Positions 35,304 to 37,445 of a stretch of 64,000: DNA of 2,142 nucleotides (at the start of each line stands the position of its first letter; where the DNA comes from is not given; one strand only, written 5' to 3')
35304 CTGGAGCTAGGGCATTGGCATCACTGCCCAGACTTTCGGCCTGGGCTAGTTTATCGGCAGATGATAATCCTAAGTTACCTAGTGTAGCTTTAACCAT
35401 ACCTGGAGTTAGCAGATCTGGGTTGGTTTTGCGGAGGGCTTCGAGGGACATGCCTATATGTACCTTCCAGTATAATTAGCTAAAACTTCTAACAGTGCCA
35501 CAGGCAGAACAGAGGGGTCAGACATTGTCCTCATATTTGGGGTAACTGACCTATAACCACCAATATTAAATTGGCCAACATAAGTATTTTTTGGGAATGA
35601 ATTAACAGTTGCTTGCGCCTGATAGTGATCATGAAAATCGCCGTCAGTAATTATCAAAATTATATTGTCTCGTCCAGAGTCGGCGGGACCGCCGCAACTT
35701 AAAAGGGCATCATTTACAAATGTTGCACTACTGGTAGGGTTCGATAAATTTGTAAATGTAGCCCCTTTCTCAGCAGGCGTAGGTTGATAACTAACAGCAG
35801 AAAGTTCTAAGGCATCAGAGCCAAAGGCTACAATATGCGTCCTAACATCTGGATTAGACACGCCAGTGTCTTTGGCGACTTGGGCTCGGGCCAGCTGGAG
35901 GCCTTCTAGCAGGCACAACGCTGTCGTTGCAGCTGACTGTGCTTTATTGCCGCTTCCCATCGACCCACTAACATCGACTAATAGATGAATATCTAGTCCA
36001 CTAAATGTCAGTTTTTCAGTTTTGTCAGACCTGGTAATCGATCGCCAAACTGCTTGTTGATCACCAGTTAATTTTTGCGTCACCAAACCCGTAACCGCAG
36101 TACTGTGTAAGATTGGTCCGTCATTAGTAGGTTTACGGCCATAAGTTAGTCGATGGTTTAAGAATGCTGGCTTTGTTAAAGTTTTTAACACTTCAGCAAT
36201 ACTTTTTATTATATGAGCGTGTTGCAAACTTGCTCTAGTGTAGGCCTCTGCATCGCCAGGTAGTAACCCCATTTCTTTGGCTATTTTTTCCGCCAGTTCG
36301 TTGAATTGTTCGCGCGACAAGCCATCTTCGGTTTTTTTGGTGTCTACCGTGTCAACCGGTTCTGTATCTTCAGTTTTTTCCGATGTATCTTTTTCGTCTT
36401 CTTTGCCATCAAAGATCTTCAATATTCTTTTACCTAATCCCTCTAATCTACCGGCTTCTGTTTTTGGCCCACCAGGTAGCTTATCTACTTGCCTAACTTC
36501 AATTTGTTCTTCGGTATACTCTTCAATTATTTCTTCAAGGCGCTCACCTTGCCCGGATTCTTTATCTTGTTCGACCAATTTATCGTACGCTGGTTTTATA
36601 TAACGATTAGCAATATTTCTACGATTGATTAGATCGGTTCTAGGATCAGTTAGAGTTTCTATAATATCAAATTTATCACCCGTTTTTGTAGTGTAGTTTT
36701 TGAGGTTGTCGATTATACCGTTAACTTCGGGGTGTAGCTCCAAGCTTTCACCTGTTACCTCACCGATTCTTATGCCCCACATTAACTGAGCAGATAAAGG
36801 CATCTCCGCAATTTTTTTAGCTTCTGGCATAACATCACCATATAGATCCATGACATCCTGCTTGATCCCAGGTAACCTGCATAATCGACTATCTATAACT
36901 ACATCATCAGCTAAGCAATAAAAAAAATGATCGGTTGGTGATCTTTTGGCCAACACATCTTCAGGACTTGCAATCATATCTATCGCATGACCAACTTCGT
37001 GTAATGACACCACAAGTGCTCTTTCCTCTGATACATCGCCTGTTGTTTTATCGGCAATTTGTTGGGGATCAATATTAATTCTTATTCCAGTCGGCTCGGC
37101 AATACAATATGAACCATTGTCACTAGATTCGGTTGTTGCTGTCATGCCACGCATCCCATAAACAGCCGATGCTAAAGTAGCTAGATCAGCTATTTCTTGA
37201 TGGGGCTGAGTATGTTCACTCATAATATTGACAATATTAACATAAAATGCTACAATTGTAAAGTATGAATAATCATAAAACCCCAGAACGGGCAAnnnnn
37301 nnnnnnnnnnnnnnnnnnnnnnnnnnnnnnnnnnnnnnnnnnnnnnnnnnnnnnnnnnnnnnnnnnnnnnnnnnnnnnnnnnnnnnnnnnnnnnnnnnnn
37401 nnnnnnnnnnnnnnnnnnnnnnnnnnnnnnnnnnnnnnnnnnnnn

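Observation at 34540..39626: Divergent AAA(MoxR-type) and vWA-zincin operons, each ending in a paralogous gene with a variable C-terminus: candidate NTP-dependent conflict or defence module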

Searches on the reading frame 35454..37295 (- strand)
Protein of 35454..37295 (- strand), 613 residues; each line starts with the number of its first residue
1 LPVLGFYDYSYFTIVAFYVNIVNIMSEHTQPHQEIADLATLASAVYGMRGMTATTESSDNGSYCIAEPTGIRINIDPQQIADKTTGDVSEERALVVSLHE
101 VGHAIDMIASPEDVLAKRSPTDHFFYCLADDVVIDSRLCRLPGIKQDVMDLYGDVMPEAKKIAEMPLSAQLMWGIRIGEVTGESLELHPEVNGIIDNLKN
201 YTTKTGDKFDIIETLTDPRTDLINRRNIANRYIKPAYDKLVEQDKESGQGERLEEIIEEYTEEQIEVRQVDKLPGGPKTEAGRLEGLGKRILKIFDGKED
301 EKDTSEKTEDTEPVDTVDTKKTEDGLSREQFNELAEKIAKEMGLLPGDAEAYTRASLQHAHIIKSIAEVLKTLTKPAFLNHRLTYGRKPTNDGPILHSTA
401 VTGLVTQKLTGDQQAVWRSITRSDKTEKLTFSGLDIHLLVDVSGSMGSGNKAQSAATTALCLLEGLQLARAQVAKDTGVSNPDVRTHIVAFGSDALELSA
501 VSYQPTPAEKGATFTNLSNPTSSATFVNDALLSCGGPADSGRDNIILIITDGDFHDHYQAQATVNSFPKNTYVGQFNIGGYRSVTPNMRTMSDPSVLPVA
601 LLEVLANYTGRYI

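Call 3: search_protein_families(library=pfam, proteins=[window:35454-37295:-], max_evalue=0.1)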
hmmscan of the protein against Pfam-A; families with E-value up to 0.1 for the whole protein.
window:35454-37295:- (613 aa): 3 families
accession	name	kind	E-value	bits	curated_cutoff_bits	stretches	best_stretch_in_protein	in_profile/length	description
PF13519.12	VWA_2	-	3.3e-05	24.9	27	1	438-552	3-106/107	von Willebrand factor type A domain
PF00092.34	VWA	-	0.0068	17.1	23.8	1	435-591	1-150/174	von Willebrand factor type A domain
PF23902.1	AAA_lid_PRS2_C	-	0.037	14.6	34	0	220-258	30-68/73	PRS2 AAA+ lid C-terminal domain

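Call 5: search_protein_families(library=padloc, proteins=[window:35454-37295:-], max_evalue=0.1)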
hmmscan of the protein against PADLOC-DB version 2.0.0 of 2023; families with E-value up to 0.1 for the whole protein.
window:35454-37295:- (613 aa): 0 families

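Call 6: search_protein_families(library=ncbifam, proteins=[window:35454-37295:-], max_evalue=0.1)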
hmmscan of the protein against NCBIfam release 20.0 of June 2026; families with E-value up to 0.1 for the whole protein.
window:35454-37295:- (613 aa): 0 families

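Call 7: search_protein_families(library=phrogs, proteins=[window:35454-37295:-], max_evalue=0.1)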
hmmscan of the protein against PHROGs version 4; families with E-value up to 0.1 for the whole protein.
window:35454-37295:- (613 aa): 0 families

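Call 33: search_solved_structures(query=window:35454-37295:-, max_evalue=1)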
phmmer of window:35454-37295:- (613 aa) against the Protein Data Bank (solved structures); distinct sequences matched with E-value up to 1: 3.
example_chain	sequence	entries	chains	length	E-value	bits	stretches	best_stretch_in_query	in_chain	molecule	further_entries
8hy9_A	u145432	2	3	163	0.089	14.5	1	371-444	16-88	CD-NTase-associated protein 12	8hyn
8dtc_A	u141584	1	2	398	0.25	13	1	452-539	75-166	Glucokinase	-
9h74_A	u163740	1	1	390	0.45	12.2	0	33-87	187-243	Eukaryotic translation initiation factor 2 subunit 1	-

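Call 36: find_homologous_proteins(query=window:35454-37223:-, max_evalue=0.001)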
Query window:35454-37223:- (589 aa): 7 proteins with E <= 0.001 among 8000 candidates.
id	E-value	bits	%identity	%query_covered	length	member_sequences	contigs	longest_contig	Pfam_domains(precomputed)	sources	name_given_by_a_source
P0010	0.0e+0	1318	100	100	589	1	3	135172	-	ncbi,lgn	-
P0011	9.7e-120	419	40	98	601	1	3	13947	PF13519.13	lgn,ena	-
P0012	9.1e-109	383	38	99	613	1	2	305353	PF13519.13,PF05762.21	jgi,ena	jgi:hypothetical protein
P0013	5.1e-93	331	37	96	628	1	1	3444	PF00092.35,PF13519.13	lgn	-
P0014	1.4e-89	319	36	96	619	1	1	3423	PF13519.13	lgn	-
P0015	1.9e-89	319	37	96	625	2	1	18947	PF00092.35,PF13519.13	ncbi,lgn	-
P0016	3.9e-83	298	35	96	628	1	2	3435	PF00092.35,PF13519.13,PF15433.12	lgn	-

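Call 37: find_encoding_contigs(protein=P0012, flank=10000, max_places=2)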
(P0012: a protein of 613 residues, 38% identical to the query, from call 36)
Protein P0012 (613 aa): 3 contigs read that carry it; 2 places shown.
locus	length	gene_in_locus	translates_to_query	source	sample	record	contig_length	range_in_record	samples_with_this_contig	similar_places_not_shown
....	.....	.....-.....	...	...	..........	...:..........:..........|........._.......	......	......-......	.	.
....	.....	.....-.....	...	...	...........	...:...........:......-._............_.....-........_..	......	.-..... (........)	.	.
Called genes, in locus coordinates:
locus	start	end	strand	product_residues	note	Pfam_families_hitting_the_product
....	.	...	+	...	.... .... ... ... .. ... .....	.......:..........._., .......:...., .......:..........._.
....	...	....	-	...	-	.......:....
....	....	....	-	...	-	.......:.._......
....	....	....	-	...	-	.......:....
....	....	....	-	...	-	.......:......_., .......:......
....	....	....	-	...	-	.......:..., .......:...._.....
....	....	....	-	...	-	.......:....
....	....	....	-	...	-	-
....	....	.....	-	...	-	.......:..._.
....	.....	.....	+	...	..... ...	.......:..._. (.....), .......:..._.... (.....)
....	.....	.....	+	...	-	-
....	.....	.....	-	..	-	-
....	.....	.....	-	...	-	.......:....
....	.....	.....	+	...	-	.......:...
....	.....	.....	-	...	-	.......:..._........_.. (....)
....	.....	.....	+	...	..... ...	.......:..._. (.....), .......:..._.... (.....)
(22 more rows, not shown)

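Call 38: find_encoding_contigs(protein=P0011, flank=10000, max_places=2)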
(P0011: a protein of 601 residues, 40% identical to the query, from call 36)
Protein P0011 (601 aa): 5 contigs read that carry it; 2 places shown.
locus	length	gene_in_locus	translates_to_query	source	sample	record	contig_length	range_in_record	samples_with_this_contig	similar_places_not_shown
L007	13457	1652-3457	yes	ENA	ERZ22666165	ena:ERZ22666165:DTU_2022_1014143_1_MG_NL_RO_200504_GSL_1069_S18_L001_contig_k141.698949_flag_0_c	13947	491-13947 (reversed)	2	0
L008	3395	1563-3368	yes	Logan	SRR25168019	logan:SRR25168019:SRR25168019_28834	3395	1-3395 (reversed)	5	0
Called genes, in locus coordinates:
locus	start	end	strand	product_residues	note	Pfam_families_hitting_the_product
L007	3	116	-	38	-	?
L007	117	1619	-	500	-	PF07728:AAA_5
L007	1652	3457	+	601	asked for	PF13519:VWA_2 (weak)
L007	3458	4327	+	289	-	-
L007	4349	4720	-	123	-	PF02482:Ribosomal_S30AE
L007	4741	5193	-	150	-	PF04102:SlyX (faint), PF10805:DUF2730 (faint), PF23991:DUF7310, PF10779:XhlA (weak)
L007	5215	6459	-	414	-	PF02403:Seryl_tRNA_N, PF00587:tRNA-synt_2b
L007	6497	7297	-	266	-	-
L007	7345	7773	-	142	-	-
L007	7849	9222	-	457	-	PF12704:MacB_PCD, PF02687:FtsX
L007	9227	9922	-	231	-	PF02463:SMC_N (faint), PF00005:ABC_tran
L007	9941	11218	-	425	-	PF12704:MacB_PCD, PF02687:FtsX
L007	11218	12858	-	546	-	PF04024:PspC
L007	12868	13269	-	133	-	PF03551:PadR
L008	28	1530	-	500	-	PF07728:AAA_5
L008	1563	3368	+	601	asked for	PF13519:VWA_2 (weak)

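Call 39: find_encoding_contigs(protein=P0015, flank=10000, max_places=2)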
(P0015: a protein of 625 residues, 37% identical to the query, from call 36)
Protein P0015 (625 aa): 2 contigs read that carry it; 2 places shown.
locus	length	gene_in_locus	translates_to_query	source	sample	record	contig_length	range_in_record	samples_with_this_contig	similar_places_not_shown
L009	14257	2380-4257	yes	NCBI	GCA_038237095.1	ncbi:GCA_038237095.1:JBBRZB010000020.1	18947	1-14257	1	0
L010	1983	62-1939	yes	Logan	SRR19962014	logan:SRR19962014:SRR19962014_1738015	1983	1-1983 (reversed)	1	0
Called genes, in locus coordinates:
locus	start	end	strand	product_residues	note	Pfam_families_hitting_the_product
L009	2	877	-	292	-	?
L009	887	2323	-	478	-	PF07728:AAA_5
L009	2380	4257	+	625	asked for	PF00092:VWA (faint), PF13519:VWA_2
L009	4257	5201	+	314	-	-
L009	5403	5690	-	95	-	-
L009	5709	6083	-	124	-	-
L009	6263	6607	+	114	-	-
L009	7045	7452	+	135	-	PF06210:DUF1003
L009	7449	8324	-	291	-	PF03631:Virul_fac_BrkB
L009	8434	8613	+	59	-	-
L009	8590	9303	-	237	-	-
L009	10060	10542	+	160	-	PF00011:HSP20, PF17886:ArsA_HSP20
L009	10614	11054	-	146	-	PF18895:T4SS_pilin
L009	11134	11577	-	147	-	PF18895:T4SS_pilin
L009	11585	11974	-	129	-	PF18895:T4SS_pilin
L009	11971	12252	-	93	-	PF18895:T4SS_pilin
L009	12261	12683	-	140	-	PF18895:T4SS_pilin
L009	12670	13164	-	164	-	-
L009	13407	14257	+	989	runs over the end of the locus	PF19590:TrbL_3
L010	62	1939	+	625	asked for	PF00092:VWA (faint), PF13519:VWA_2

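Call 58: predict_structure(alignment_id=A3)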
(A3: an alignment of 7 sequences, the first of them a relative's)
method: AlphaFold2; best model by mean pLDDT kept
length: 589 residues; sequences in the alignment: 7
mean_pLDDT: 69.6   pTM: 0.44
mean pLDDT of the five models: 69.6, 68.1, 65.8, 65.0, 62.5
residues with pLDDT >= 90: 65; 70-90: 312; 50-70: 84; < 50: 128
segments of 3 or more residues with pLDDT < 50: 1-5, 238-300, 352-407
pLDDT, mean of each block of 10 residues (from residue 1): 48 72 65 74 73 74 73 84 66 74 87 72 69 62 90 79 89 85 77 73 88 93 85 66 29 26 32 31 29 31 75 85 87 89 79 35 28 36 43 29 46 89 83 92 82 63 84 79 85 80 86 66 88 89 86 84 86 88 68
secondary structure, 60 per line:
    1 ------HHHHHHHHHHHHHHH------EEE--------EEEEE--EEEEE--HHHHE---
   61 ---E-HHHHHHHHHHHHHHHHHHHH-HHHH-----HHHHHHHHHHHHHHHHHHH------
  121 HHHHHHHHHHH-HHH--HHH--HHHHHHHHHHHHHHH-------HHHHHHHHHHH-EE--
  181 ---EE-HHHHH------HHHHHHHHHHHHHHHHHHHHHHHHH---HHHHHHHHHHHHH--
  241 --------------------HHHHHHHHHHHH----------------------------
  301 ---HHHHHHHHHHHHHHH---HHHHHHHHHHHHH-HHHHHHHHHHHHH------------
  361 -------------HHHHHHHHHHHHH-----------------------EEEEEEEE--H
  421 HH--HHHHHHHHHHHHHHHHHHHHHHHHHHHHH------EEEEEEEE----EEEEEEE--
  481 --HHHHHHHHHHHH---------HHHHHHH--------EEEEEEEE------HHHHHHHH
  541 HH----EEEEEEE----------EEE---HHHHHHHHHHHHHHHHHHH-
elements in order: H7-21 E28-30 E39-43 E46-50 H53-56 H66-85 H87-90 H96-114 H121-131 H143-157 H165-175 H187-191 H198-222 H226-238 H261-272 H304-318 H322-334 H336-348 H374-386 E410-417 H425-453 E460-467 E472-478 H483-494 H504-510 E519-526 H533-542 E547-553 E564-566 H570-588

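Call 61: find_related_loci(query=A3, collection=genome_contigs, flank=7000)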
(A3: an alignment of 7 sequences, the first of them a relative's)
Query A3 (589 aa) in genome_contigs; peptide patterns used: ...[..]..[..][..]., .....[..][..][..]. (x = any residue, [..] = any of these).
127 stretches matched a pattern; 11 encode a relative of the query (tblastn E <= 1e-3); 11 distinct loci.
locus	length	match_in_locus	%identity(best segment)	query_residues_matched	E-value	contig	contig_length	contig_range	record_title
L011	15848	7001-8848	39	1-589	1e-119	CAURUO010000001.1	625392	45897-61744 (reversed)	MAG TPA_asm: uncultured Candidatus Saccharibacteria bacterium isolate ERR9969160_bin.27_MetaWRAP_v1.3_MAG genome assembl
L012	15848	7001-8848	39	1-589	3e-118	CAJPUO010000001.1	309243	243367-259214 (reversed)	Candidatus Saccharibacteria bacterium isolate SRR9217490-mag-bin.5 genome assembly, contig: SRR9217490-mag-bin.5_1, whol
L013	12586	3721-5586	36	8-588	3e-105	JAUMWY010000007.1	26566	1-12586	MAG: Candidatus Saccharibacteria bacterium isolate S15M_Sa_34 NODE_903_length_26566_cov_23.179661, whole genome shotgun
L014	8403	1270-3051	36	21-584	7e-100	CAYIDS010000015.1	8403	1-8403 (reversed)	MAG TPA_asm: uncultured Candidatus Saccharimonas sp. isolate ERP119705_co18_46 genome assembly, contig: NODE_11013_lengt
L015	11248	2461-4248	37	21-587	3e-96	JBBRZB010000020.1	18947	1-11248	MAG: Candidatus Saccharimonadales bacterium isolate metawrap_la5_19 metawrap_la5_19_K_1467354_L_18947_cov_17.2583, whole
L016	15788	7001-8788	35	21-587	8e-95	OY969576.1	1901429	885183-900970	MAG: uncultured bacterium isolate MFD04463.bin.1.146 genome assembly, chromosome: 1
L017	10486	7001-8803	35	20-587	3e-87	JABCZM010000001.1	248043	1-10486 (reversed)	MAG: Candidatus Saccharibacteria bacterium isolate Inc-BW-C-12-M_MAG58 Ga0210394_10000069, whole genome shotgun sequence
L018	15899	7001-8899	27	12-587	9e-56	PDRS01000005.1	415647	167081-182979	MAG: Candidatus Saccharibacteria bacterium isolate DOLJORAL78_51_182 DolJOral78_scaffold_8, whole genome shotgun sequenc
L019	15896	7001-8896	29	8-583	4e-54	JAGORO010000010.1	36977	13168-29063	Candidatus Saccharibacteria bacterium isolate Gw_Eff_bin_276 Gw_Eff_1971_length_36977_cov_6.040570, whole genome shotgun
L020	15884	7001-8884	28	14-589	2e-52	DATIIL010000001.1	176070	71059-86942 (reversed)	MAG TPA_asm: Candidatus Saccharimonadales bacterium isolate SMAG_U15664 k141_81171, whole genome shotgun sequence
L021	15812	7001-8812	27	9-588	7e-47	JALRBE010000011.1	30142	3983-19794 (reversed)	MAG: Candidatus Saccharimonadia bacterium isolate HM.17 NODE_11_length_30142_cov_4.147414, whole genome shotgun sequence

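Call 87: find_related_loci(query=A3, collection=metagenome_contigs, flank=9000)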
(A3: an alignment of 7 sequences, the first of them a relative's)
Query A3 (589 aa) in metagenome_contigs; peptide patterns used: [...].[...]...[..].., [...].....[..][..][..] (x = any residue, [..] = any of these).
139 stretches matched a pattern; 14 encode a relative of the query (tblastn E <= 1e-3); 14 distinct loci.
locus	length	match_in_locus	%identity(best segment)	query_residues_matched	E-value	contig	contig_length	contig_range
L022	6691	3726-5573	39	1-589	2e-118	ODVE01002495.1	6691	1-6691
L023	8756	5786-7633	38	1-589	5e-117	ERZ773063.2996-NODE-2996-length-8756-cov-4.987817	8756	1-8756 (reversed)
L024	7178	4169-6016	38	1-589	1e-116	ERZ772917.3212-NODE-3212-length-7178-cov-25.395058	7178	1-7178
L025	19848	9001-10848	38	1-589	9e-117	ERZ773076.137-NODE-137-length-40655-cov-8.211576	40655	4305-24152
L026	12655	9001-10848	38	1-589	9e-117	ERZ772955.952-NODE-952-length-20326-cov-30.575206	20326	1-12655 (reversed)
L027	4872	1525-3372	38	1-589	5e-117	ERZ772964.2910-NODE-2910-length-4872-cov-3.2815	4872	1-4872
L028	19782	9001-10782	37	21-587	1e-106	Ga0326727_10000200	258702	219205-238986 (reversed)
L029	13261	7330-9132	35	20-587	5e-87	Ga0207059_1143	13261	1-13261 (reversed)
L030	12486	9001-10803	35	20-587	2e-87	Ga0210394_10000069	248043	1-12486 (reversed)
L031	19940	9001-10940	33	8-588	1e-86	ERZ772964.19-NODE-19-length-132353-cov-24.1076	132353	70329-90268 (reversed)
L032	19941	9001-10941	47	13-588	1e-69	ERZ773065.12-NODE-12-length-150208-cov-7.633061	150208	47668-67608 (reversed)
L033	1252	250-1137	41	296-584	1e-62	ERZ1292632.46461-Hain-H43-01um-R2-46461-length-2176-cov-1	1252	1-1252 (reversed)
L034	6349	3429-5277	34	1-589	2e-99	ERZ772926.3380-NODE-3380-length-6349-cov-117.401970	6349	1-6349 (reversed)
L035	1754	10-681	45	368-587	1e-52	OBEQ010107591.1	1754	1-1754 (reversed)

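Call 92: search_protein_families(library=pfam, proteins=[L028:12581-13540:+, L028:10791-11780:+, L028:6462-7418:-, L018:6078-6959:+, L017:4525-5415:-, L016:10544-11239:+], max_evalue=0.1)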
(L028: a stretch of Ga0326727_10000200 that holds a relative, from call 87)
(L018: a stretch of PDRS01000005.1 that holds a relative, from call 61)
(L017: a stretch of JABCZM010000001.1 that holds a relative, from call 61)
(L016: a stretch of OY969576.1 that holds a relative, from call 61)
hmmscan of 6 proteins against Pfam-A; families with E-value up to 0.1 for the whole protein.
L028:12581-13540:+ (319 aa): 1 family
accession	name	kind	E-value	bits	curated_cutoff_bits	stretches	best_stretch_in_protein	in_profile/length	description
PF00078.32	RVT_1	-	3.6e-14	53.4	29.6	1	67-249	7-186/205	Reverse transcriptase (RNA-dependent DNA polymerase)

L028:10791-11780:+ (329 aa): 0 families

L028:6462-7418:- (318 aa): 0 families

L018:6078-6959:+ (293 aa): 0 families

L017:4525-5415:- (296 aa): 0 families

L016:10544-11239:+ (231 aa): 2 families
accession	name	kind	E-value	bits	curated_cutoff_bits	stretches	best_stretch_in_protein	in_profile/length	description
PF00078.32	RVT_1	-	3.6e-13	50.1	29.6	1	67-230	7-168/205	Reverse transcriptase (RNA-dependent DNA polymerase)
PF24529.1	CFAP47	-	0.036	14.4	27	1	108-154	6-55/166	Cilia- and flagella-associated protein 47 domain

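Call 95: find_encoding_contigs(protein=P0010, flank=10000, max_places=6)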
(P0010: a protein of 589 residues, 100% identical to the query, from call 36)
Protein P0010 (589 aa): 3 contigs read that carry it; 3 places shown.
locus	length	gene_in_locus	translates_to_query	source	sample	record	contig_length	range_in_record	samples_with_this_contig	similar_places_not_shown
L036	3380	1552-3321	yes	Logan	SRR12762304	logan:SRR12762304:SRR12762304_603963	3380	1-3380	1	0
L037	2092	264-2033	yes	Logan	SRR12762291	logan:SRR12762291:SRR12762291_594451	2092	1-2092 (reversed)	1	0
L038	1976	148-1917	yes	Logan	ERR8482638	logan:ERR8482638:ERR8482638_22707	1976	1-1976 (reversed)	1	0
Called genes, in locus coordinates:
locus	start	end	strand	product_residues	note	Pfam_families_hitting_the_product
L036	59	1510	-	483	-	PF07728:AAA_5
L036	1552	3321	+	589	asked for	-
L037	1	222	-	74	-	?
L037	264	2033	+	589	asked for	-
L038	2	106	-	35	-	?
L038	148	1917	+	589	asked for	-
